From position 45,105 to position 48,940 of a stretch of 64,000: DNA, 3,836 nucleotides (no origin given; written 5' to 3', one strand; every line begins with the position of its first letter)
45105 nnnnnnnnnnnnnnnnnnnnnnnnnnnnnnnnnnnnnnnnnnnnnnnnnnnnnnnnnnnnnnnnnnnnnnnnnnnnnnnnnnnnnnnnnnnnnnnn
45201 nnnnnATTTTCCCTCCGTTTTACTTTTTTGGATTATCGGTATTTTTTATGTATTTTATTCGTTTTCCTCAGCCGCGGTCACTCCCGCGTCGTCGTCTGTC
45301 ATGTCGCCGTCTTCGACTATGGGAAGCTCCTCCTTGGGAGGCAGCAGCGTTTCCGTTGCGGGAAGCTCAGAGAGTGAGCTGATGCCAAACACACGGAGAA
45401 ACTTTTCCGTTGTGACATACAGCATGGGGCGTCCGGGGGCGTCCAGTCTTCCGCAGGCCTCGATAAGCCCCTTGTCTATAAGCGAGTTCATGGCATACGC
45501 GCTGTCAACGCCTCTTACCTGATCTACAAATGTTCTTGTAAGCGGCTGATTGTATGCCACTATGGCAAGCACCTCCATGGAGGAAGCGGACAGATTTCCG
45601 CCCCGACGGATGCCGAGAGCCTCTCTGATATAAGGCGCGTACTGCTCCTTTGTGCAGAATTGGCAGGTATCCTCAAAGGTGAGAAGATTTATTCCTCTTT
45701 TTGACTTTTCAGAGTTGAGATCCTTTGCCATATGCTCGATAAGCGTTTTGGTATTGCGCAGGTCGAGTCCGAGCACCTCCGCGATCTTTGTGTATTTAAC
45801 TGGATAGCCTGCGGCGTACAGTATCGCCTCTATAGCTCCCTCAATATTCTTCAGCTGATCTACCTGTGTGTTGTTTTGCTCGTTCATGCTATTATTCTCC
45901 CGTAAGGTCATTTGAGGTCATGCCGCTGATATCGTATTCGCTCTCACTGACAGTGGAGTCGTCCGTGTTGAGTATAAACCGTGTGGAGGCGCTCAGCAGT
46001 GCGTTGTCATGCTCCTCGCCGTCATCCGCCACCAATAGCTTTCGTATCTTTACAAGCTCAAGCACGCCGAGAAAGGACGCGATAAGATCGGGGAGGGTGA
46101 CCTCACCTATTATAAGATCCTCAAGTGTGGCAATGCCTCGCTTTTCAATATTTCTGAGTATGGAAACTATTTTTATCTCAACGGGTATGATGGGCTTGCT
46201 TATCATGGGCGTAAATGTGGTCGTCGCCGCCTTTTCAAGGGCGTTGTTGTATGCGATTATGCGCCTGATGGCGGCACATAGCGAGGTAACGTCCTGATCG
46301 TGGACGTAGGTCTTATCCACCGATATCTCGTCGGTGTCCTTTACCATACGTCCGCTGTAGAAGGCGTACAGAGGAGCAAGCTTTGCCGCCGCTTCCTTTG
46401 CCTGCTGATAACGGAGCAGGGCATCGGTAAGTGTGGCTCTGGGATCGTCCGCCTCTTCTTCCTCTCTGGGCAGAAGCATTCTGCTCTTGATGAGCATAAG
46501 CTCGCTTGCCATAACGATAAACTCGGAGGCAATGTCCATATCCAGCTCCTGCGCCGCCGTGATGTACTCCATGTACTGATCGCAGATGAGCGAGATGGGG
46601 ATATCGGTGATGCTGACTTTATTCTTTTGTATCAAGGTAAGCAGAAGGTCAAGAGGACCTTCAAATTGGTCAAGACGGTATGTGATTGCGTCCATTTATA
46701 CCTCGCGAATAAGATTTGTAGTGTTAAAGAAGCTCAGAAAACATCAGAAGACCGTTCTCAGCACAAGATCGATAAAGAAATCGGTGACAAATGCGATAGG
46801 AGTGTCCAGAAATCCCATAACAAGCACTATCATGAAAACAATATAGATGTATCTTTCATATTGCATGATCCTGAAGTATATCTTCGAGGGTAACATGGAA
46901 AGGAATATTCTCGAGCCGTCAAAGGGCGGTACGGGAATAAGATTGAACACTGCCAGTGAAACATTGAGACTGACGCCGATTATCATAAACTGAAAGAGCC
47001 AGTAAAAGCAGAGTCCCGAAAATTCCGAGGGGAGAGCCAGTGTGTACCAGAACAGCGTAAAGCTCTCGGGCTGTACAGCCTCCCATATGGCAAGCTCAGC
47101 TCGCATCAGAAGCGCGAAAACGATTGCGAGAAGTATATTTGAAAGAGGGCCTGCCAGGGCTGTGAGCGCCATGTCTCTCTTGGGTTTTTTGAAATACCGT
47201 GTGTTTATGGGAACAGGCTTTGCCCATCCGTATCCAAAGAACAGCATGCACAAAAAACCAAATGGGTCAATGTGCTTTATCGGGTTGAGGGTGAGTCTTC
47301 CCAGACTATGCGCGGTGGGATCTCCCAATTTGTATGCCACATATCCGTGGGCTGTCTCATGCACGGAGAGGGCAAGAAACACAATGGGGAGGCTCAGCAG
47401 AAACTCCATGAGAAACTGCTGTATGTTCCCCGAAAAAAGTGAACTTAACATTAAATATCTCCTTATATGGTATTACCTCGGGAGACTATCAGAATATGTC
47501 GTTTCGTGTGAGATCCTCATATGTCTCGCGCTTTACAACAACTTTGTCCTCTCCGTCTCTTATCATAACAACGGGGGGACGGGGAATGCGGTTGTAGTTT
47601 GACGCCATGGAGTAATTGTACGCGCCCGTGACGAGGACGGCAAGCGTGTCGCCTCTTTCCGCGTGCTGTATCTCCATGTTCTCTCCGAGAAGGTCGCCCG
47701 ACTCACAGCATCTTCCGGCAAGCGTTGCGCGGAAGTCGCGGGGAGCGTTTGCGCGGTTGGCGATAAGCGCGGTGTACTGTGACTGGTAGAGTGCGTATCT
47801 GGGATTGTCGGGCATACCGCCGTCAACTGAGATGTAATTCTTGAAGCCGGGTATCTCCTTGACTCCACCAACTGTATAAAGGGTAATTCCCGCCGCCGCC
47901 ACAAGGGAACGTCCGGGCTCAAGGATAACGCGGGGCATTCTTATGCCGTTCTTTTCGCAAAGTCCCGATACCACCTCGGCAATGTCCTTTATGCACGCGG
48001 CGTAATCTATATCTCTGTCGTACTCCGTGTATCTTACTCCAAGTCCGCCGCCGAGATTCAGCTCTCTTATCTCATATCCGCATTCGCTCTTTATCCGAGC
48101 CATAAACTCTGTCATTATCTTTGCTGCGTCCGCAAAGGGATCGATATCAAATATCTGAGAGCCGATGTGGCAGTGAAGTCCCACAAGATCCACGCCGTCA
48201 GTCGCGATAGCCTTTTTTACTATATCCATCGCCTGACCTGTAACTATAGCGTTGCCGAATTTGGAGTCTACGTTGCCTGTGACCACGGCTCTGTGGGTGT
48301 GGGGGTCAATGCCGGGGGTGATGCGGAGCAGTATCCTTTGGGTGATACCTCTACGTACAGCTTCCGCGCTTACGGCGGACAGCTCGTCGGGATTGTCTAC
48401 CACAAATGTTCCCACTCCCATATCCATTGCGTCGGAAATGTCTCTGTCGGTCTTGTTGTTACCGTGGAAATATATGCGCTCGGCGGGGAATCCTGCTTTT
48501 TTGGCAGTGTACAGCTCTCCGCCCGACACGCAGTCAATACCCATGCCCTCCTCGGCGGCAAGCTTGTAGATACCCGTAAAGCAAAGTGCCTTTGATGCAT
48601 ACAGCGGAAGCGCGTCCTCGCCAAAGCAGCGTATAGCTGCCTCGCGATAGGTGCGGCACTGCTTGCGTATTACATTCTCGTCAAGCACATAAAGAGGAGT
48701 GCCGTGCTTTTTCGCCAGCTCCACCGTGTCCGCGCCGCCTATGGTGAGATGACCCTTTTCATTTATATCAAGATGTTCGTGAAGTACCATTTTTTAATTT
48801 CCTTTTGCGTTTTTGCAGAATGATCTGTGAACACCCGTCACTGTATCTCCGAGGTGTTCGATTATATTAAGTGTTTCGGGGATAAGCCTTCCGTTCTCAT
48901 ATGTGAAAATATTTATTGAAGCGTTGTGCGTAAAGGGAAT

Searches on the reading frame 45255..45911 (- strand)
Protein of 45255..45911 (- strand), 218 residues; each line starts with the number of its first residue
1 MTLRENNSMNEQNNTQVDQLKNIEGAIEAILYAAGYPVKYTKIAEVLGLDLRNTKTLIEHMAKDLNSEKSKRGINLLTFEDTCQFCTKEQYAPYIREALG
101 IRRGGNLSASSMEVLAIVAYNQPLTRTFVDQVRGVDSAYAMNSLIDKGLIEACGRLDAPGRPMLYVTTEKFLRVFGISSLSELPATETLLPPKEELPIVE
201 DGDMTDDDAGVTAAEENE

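Call 81: search_protein_families(library=pfam, proteins=[window:45255-45911:-], max_evalue=0.00001)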
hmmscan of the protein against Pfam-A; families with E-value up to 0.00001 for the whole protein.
window:45255-45911:- (218 aa): 1 family
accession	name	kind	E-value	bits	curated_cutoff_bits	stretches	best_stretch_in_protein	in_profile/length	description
PF04079.22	SMC_ScpB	-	4.4e-49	166.6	27.4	1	26-185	2-159/160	Segregation and condensation complex subunit ScpB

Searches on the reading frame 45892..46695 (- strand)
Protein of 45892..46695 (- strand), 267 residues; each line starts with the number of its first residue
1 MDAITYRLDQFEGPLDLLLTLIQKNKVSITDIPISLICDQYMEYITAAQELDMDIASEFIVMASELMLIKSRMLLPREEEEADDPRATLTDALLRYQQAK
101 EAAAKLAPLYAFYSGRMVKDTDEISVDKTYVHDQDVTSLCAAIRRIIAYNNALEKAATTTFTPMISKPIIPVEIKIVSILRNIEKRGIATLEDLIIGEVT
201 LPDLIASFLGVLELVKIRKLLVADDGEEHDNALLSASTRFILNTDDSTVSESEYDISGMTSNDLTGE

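Call 81: search_protein_families(library=pfam, proteins=[window:45892-46695:-], max_evalue=0.00001)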
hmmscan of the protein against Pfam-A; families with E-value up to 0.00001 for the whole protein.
window:45892-46695:- (267 aa): 1 family
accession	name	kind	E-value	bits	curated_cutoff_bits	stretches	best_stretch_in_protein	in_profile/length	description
PF02616.19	SMC_ScpA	-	1.6e-18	68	24.6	1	21-223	1-219/232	Segregation and condensation protein ScpA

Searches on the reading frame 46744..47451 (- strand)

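Call 81: search_protein_families(library=pfam, proteins=[window:46744-47451:-], max_evalue=0.00001)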
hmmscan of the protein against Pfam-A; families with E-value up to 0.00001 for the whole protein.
window:46744-47451:- (235 aa): 1 family
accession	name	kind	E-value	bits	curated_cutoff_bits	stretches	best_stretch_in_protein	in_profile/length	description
PF02163.28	Peptidase_M50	-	3.9e-14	52.9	27.2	1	24-209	6-214/221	Peptidase family M50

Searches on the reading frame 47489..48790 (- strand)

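Call 81: search_protein_families(library=pfam, proteins=[window:47489-48790:-], max_evalue=0.00001)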
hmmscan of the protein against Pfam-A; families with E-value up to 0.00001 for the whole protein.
window:47489-48790:- (433 aa): 2 families
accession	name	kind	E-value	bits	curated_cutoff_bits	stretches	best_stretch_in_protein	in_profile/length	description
PF02784.22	Orn_Arg_deC_N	-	6.5e-60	203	23.4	1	41-298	4-247/247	Pyridoxal-dependent decarboxylase, pyridoxal binding domain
PF00278.28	Orn_DAP_Arg_deC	-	1.2e-13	51.6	23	1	132-389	5-95/95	Pyridoxal-dependent decarboxylase, C-terminal sheet domain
